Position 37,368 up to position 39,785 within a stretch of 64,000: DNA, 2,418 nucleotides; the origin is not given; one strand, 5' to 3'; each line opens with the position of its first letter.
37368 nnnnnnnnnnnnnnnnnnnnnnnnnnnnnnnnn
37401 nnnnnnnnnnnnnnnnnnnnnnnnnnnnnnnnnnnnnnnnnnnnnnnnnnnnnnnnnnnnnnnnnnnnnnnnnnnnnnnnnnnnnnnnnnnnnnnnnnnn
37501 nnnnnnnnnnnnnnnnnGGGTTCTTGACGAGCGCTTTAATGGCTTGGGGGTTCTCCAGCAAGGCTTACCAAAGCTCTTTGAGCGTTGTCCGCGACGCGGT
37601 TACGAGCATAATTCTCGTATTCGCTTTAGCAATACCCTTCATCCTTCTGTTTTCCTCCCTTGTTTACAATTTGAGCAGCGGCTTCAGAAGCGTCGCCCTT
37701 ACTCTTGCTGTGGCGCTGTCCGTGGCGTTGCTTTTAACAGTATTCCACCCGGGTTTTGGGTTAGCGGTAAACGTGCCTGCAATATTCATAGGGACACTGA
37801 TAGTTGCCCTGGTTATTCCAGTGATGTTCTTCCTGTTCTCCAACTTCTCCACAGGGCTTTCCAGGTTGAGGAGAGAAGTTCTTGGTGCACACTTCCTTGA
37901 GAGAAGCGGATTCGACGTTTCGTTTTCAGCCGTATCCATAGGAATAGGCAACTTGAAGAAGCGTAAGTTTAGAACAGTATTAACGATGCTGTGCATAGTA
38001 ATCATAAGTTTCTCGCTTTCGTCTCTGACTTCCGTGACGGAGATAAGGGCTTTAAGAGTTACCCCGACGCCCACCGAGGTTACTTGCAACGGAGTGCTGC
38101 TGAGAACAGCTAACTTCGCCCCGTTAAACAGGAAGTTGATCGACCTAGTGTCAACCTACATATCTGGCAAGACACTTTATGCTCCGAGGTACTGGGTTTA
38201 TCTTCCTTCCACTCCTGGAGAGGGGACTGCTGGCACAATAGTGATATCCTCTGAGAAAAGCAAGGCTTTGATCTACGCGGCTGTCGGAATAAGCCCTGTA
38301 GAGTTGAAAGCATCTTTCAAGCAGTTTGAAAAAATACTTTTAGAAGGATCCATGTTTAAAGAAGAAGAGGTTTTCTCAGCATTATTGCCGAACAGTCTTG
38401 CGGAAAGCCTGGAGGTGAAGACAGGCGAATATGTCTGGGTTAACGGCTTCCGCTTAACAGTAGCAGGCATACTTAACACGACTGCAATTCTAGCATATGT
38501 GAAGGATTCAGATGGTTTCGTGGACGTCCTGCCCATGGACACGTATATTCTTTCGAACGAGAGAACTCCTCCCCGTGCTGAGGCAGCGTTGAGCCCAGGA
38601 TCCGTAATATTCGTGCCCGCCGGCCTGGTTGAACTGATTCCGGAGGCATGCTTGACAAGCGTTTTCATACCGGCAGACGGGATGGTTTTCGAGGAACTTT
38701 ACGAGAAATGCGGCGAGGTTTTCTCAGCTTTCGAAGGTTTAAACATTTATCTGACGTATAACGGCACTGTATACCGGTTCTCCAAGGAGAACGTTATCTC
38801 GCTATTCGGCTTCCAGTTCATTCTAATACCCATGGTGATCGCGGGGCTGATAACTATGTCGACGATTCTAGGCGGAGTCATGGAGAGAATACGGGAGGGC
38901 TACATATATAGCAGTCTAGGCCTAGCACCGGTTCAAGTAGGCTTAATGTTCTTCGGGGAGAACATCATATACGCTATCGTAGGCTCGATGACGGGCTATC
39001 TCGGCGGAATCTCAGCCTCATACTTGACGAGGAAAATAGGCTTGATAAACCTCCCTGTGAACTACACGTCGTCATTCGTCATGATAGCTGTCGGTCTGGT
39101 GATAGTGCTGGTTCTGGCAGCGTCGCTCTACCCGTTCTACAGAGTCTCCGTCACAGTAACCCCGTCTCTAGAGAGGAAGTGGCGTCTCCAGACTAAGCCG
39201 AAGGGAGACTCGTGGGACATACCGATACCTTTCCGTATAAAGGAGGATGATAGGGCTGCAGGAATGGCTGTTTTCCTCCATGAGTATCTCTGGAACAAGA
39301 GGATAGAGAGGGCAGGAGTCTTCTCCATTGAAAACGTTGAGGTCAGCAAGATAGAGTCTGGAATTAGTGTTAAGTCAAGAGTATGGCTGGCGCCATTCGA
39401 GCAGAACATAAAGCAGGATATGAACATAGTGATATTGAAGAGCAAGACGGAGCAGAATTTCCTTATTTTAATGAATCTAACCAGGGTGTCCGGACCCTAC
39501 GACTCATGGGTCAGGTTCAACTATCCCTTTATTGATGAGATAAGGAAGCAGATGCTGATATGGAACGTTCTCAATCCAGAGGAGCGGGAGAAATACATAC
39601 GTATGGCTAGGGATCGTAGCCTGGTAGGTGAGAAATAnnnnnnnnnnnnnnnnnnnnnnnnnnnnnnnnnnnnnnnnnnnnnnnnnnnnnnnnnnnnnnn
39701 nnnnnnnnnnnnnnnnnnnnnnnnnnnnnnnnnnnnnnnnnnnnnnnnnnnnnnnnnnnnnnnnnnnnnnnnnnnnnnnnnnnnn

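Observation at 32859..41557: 8.7-kb block of three consecutive giant membrane proteins (701, 1505 and 639 aa) on one strand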

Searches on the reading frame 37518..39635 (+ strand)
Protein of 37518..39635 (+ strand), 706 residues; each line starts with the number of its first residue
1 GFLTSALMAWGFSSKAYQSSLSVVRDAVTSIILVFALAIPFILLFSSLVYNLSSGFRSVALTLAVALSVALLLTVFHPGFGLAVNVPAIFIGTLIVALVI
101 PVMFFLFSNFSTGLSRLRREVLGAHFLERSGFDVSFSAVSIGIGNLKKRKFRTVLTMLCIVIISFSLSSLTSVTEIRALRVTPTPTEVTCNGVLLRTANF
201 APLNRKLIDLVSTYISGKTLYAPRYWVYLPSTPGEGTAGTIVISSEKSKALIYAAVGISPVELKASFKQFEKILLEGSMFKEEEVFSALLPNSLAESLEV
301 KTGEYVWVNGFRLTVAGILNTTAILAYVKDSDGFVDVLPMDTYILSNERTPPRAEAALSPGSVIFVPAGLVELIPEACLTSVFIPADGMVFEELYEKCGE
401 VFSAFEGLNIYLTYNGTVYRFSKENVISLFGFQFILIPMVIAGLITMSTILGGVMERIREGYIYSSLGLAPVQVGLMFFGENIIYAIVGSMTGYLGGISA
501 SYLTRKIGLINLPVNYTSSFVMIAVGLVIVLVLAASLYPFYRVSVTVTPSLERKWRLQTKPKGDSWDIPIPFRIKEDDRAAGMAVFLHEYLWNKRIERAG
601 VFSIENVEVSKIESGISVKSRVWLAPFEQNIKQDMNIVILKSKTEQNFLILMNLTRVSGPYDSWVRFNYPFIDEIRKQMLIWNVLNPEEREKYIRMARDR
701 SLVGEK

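Call 49: predict_structure(alignment_id=A5)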
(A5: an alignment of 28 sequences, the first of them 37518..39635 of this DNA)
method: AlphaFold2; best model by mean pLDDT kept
length: 706 residues; sequences in the alignment: 28
mean_pLDDT: 82.3   pTM: 0.57
mean pLDDT of the five models: 82.3, 79.5, 77.5, 76.5, 75.6
residues with pLDDT >= 90: 167; 70-90: 461; 50-70: 68; < 50: 10
segments of 3 or more residues with pLDDT < 50: 549-553
pLDDT, mean of each block of 10 residues (from residue 1): 67 75 79 85 87 75 87 82 72 76 74 74 65 68 84 89 87 73 87 84 85 86 82 57 91 89 85 90 89 94 91 94 86 78 78 81 91 84 87 91 85 91 77 78 87 84 67 82 92 90 83 67 85 89 70 63 90 82 90 76 88 88 88 92 76 93 89 84 80 88 62
secondary structure, 60 per line:
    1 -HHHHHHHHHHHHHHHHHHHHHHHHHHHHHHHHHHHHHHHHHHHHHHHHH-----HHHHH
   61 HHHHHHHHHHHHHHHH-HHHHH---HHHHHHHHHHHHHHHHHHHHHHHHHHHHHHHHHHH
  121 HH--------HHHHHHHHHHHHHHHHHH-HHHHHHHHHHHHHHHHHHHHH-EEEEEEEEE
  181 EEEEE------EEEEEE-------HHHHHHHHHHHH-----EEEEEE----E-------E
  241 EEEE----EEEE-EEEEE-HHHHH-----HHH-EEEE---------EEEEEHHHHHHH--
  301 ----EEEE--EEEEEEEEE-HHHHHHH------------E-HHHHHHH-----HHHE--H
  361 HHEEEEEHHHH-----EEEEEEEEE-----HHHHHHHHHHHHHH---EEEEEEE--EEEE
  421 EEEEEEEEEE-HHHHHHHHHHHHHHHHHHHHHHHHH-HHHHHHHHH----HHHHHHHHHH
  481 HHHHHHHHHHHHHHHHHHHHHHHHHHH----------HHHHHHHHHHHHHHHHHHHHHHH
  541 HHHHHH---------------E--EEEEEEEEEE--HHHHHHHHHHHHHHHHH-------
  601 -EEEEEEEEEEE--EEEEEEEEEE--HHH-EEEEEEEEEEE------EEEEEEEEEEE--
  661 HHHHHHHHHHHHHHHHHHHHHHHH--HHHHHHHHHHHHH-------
elements in order (helices of 4 or more, strands of 3 or more residues): H2-50 H56-76 H78-82 H86-122 H131-148 H150-170 E172-185 E192-197 H205-216 E222-227 E240-244 E249-252 E254-258 H260-264 E274-277 E287-291 H292-298 E305-308 E311-319 H321-327 H342-348 E363-367 H368-371 E377-385 H391-404 E408-414 E417-430 H432-456 H458-466 H471-507 H518-546 E565-574 H577-593 E602-612 E615-624 E631-641 E648-658 H661-684 H687-699

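Call 51: fold_search(model_id=the predicted structure, library=pdb)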
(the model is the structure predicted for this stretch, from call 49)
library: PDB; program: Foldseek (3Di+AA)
matches with E <= 10: 935; with E <= 0.001: 26
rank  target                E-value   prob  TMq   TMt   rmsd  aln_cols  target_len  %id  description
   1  9rld_E                9.3e-10  1.00  0.20  0.32  20.8       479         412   13  LolCDE complex with Lpp lipoprotein (released 2026-01-21)
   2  9rld_C                2.0e-09  1.00  0.19  0.32  19.2       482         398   15  LolCDE complex with Lpp lipoprotein (released 2026-01-21)
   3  5xu1_M                2.9e-09  1.00  0.21  0.35  20.6       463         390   14  Structure of a non-canonical ABC transporter from Streptococcus pneumoniae R6 (released 2018-01-24)
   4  9rlc_E                3.9e-09  1.00  0.20  0.32  20.9       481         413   12  LolCDE complex with Lpp lipoprotein (released 2026-01-21)
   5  9xro_E                1.8e-08  1.00  0.20  0.34  20.8       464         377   14  LolCDE in complex with SMT-738_3 (released 2026-03-18)
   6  5lj7_B                4.5e-08  1.00  0.21  0.24  19.5       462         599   11  Structure of Aggregatibacter actinomycetemcomitans MacB bound to ATP (P21) (released 2017-11-15)
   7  5lil_B                1.1e-07  1.00  0.21  0.25  19.9       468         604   11  Structure of Aggregatibacter actinomycetemcomitans MacB bound to ATPyS (P21) (released 2017-11-15)
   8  7mdx_A                1.2e-07  1.00  0.21  0.36  17.9       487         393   14  LolCDE nucleotide-free (released 2021-08-11)
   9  7arh_E                1.4e-07  1.00  0.18  0.29  20.9       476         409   14  LolCDE in complex with lipoprotein (released 2021-04-07)
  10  9rli_E                2.4e-07  1.00  0.18  0.31  21.3       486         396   13  LolCDEdelta(235-252) complex with Pal lipoprotein (released 2026-01-21)
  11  7w7a_J                5.7e-07  1.00  0.19  0.37  20.9       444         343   14  Heme exporter in complex with Mn-containing protoporphyrin IX, Mn-anomalous data (released 2022-06-22)
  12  7w78_B                5.9e-07  1.00  0.19  0.35  21.4       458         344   13  Heme exporter HrtBA in complex with Mg-AMPPNP (released 2022-06-22)
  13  7v8i_C                6.8e-07  1.00  0.19  0.32  20.8       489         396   15  LolCD(E171Q)E with bound AMPPNP in nanodiscs (released 2022-08-31)
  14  9gvk_C                1.1e-06  1.00  0.18  0.30  19.6       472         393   14  Cryo-EM structure of endogenous ATP-bound LolCDE with LolD-E171Q mutations in nanodiscs (released 2025-01-08)
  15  7arh_C                1.2e-06  1.00  0.19  0.31  19.1       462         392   14  LolCDE in complex with lipoprotein (released 2021-04-07)
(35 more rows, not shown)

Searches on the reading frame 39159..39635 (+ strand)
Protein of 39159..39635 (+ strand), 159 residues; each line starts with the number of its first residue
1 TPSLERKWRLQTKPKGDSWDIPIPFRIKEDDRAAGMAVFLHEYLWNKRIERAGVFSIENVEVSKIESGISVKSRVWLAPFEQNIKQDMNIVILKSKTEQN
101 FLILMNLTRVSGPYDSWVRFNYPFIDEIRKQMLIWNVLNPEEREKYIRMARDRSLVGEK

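Call 86: search_protein_representatives(protein=window:39159-39635:+)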
Query: 159 residues. Proteins with E-value up to 0.001 (for the whole library): 1302; up to 1e-10: 759; up to 1e-30: 8. The best 150 are listed.
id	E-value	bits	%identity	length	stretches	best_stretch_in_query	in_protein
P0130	1.2e-56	207.0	58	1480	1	1-151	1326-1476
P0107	7.1e-56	204.5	56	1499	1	1-150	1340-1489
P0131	9.8e-43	161.8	51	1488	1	1-152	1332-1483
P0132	1.4e-40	154.8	52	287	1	1-148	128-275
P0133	8.9e-40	152.2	46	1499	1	1-150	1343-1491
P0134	2.2e-39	150.9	49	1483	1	1-158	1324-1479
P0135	1.3e-35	138.6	45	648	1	1-155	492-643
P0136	2.1e-35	138.0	44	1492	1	1-150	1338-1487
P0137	6.4e-30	120.1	40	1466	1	1-148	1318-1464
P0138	2.1e-28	115.2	39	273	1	1-151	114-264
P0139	2.3e-28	115.1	39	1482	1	1-147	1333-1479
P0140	3.5e-28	114.5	41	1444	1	1-151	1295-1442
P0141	1.5e-27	112.5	42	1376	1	1-147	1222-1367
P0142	2.6e-27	111.7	42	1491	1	1-151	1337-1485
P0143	3.5e-27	111.2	39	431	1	2-151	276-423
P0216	4.6e-23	97.9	40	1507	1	1-150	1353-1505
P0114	1.1e-22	96.6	37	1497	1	1-150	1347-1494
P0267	8.9e-22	93.7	43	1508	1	1-147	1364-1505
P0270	9.7e-22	93.6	35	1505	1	1-153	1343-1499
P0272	9.8e-22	93.6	38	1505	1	1-156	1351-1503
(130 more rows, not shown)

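Call 94: search_solved_structures(query=window:39159-39635:+, max_evalue=5)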
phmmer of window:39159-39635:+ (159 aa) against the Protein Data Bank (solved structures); distinct sequences matched with E-value up to 5: 2.
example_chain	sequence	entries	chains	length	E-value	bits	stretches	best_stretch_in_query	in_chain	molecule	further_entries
3vpp_A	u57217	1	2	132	0.19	14.6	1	74-120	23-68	C-type lectin domain family 9 member A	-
1wz6_A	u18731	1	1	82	1.1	12.1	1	115-152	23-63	HMG-BOX transcription factor BBX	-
